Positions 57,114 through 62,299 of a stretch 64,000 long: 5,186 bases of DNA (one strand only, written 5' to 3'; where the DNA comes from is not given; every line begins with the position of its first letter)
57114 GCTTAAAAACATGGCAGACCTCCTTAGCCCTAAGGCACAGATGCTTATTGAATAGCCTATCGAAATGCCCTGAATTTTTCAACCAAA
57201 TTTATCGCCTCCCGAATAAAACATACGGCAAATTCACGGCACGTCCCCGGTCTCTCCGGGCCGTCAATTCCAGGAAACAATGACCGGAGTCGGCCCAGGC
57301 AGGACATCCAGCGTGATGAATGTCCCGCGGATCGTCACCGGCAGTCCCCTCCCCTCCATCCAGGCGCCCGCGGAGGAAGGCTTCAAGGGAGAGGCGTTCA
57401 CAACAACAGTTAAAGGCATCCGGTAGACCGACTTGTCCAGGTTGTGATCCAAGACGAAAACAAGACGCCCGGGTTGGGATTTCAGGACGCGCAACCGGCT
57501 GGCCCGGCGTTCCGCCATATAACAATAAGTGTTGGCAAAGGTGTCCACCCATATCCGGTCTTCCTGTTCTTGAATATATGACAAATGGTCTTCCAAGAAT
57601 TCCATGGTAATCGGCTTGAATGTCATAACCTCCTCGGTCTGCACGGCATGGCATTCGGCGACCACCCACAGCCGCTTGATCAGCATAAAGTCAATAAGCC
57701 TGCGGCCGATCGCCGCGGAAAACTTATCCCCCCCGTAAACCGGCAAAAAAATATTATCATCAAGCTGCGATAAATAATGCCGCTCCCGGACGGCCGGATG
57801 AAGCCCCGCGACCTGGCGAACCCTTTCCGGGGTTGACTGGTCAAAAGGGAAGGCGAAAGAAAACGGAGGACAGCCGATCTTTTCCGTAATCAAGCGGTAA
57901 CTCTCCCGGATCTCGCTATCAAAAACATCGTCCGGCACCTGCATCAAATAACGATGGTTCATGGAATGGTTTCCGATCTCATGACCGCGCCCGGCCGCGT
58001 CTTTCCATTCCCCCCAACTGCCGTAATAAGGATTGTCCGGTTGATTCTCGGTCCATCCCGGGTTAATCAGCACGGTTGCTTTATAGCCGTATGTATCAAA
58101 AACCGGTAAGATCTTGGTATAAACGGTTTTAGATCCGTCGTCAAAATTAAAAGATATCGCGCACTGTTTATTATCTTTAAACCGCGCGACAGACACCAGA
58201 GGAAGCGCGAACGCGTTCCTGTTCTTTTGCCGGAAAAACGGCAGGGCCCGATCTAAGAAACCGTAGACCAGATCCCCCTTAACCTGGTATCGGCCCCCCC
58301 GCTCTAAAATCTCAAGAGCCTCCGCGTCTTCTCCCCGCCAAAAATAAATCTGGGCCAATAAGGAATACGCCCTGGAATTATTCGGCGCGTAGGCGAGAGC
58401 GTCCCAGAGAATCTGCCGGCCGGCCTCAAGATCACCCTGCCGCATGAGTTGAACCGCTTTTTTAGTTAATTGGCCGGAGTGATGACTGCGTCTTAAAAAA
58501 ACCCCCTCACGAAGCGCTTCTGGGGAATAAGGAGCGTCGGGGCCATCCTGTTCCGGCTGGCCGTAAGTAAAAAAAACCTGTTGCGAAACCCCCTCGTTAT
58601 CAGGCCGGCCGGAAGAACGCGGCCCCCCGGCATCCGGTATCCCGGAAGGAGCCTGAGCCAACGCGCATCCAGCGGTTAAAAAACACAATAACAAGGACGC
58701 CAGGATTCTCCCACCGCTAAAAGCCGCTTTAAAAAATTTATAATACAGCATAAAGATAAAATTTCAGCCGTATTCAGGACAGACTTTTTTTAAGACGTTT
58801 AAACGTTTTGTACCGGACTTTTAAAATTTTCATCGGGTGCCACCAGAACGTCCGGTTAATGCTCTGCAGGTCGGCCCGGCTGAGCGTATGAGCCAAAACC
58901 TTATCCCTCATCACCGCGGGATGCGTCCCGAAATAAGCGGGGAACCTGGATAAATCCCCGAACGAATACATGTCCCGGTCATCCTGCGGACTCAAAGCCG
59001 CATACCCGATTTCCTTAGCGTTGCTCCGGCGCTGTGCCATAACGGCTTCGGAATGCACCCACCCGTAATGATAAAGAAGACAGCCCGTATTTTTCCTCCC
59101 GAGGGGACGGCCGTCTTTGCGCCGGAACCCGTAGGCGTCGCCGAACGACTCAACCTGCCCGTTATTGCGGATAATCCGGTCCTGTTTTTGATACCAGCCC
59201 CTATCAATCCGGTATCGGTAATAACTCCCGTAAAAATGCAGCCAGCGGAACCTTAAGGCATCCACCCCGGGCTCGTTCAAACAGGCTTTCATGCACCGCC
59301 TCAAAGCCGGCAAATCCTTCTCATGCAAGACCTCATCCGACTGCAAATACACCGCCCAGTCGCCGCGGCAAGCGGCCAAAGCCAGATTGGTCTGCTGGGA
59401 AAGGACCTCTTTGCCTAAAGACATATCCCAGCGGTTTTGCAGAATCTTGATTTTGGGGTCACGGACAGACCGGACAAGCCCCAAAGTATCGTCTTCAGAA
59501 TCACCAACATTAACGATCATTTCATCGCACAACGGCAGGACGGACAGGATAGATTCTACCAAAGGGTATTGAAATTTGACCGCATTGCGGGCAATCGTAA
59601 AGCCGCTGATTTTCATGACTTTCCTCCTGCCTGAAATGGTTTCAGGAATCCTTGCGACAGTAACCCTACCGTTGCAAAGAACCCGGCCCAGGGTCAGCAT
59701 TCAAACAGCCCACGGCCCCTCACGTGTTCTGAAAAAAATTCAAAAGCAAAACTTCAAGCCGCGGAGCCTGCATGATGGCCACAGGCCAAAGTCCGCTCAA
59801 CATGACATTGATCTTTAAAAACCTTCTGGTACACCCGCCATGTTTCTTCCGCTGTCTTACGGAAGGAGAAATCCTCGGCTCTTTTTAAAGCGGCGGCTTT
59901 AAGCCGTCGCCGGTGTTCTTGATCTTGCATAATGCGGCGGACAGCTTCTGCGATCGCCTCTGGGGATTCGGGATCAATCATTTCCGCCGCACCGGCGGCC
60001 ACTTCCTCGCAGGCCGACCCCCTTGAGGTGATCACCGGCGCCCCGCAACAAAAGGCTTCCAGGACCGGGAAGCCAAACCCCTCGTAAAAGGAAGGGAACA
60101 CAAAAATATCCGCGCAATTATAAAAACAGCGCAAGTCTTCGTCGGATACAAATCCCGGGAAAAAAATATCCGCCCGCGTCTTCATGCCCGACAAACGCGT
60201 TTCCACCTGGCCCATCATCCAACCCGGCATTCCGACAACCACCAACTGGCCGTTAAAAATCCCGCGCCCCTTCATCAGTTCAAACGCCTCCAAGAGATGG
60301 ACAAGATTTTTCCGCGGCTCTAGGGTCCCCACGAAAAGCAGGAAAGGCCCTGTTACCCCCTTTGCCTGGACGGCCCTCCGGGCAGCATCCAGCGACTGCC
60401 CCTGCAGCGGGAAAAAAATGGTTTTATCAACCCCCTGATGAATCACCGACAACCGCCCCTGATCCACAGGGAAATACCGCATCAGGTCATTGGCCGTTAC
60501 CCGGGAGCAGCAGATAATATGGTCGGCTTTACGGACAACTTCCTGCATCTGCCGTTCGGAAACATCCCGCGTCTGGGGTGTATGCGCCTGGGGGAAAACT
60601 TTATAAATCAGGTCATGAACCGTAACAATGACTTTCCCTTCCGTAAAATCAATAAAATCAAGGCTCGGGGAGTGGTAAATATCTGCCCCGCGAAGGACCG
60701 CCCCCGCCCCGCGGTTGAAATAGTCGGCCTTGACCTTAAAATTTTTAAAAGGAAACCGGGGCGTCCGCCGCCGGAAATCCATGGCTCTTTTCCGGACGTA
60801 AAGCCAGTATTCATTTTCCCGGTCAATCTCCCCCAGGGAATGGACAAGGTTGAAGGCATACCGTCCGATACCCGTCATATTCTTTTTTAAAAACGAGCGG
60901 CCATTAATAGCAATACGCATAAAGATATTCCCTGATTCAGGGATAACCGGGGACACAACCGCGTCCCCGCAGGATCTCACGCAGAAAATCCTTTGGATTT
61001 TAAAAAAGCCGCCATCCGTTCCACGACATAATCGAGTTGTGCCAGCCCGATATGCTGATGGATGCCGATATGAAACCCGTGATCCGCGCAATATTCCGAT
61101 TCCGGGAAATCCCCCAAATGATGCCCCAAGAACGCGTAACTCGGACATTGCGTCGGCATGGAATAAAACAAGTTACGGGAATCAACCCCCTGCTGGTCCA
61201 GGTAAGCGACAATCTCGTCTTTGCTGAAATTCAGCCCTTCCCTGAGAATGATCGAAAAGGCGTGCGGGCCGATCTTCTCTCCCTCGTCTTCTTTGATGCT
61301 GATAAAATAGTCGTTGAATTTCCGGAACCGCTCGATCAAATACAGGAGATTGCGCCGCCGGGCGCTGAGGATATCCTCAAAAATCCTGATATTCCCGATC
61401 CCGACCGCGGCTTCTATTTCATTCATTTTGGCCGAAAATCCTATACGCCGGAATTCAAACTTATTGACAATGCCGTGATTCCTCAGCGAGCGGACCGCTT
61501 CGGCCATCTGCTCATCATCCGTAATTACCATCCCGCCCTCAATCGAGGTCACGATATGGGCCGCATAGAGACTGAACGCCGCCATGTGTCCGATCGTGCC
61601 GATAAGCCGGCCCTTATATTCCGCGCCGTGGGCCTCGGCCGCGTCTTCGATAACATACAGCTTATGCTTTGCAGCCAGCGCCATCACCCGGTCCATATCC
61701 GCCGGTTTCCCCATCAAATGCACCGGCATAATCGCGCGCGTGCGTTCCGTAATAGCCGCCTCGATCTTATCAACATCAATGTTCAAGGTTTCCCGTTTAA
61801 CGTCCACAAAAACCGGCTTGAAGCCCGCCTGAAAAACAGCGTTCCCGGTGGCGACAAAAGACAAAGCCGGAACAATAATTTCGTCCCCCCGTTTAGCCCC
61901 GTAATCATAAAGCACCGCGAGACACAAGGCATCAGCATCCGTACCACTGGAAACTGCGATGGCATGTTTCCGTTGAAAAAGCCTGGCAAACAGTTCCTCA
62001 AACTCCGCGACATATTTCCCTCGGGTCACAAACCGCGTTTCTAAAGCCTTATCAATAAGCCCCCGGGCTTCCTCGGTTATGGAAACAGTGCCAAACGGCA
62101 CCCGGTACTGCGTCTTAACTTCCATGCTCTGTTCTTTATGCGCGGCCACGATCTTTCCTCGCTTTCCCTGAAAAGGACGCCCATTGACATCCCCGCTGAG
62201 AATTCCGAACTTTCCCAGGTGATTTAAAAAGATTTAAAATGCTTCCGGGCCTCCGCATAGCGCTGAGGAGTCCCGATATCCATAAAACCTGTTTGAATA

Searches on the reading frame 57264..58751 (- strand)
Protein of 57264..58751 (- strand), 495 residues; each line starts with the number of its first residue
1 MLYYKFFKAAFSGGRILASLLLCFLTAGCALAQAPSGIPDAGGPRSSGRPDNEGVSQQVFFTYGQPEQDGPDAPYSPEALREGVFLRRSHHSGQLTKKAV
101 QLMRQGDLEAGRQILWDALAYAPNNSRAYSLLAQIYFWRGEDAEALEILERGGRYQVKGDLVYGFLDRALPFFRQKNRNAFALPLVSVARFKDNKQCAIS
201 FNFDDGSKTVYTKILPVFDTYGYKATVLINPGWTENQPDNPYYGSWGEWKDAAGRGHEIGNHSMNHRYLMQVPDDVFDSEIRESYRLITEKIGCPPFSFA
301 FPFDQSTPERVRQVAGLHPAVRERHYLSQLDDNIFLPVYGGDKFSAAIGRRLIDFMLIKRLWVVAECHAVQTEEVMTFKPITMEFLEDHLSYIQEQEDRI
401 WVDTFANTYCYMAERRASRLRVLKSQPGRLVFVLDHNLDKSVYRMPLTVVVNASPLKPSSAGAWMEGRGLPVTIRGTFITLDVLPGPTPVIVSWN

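Call 75: search_protein_families(library=pfam, proteins=[window:57264-58751:-], max_evalue=0.00001)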
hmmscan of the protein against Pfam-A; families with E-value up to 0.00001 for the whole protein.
window:57264-58751:- (495 aa): 2 families
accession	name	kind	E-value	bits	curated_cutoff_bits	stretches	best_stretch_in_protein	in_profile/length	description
PF01522.26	Polysacc_deac_1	-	2.6e-19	69.9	23.1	1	194-315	4-116/124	Polysaccharide deacetylase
PF14559.12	TPR_19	-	4e-09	37.1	25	1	102-157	1-56/68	Tetratricopeptide repeat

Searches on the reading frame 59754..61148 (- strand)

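Call 75: search_protein_families(library=pfam, proteins=[window:59754-61148:-], max_evalue=0.00001)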
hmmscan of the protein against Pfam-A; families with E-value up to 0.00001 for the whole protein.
window:59754-61148:- (464 aa): 5 families
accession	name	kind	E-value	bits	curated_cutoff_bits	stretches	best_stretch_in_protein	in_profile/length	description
PF00534.26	Glycos_transf_1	-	3.4e-34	118.3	26.4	1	258-422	6-171/172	Glycosyl transferases group 1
PF13692.12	Glyco_trans_1_4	-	3.5e-28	99.1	27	1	268-409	2-142/142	Glycosyl transferases group 1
PF13439.12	Glyco_transf_4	-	3.4e-14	53.7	28.5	1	92-241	2-167/170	Glycosyltransferase Family 4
PF20706.3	GT4-conflict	-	6e-12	45.7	26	1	184-423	123-343/385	Family 4 Glycosyltransferase in conflict systems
PF13524.12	Glyco_trans_1_2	-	7e-08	33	25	1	327-426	28-132/144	Glycosyl transferase-like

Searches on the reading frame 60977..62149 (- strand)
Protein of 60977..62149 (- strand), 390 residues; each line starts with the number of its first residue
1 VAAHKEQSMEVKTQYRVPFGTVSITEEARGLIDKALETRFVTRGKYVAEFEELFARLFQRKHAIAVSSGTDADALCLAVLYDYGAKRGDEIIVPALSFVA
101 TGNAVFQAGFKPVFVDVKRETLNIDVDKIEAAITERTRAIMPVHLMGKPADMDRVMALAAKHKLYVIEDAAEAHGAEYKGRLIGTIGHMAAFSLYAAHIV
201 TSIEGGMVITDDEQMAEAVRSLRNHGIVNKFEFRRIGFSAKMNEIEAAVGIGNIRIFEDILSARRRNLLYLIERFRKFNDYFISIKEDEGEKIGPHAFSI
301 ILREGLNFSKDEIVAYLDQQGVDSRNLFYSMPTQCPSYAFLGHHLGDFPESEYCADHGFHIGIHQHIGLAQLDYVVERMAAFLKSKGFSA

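Call 75: search_protein_families(library=pfam, proteins=[window:60977-62149:-], max_evalue=0.00001)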
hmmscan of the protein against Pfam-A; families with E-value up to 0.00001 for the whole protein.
window:60977-62149:- (390 aa): 3 families
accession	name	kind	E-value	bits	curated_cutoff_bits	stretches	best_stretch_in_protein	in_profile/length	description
PF01041.23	DegT_DnrJ_EryC1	-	2.5e-101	340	19.8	1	24-379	3-359/360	DegT/DnrJ/EryC1/StrS aminotransferase family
PF00155.27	Aminotran_1_2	-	9.5e-09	35.3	19.7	1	43-171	40-187/361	Aminotransferase class I and II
PF01212.27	Beta_elim_lyase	-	9e-07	28.9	27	1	46-171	33-170/288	Beta-eliminating lyase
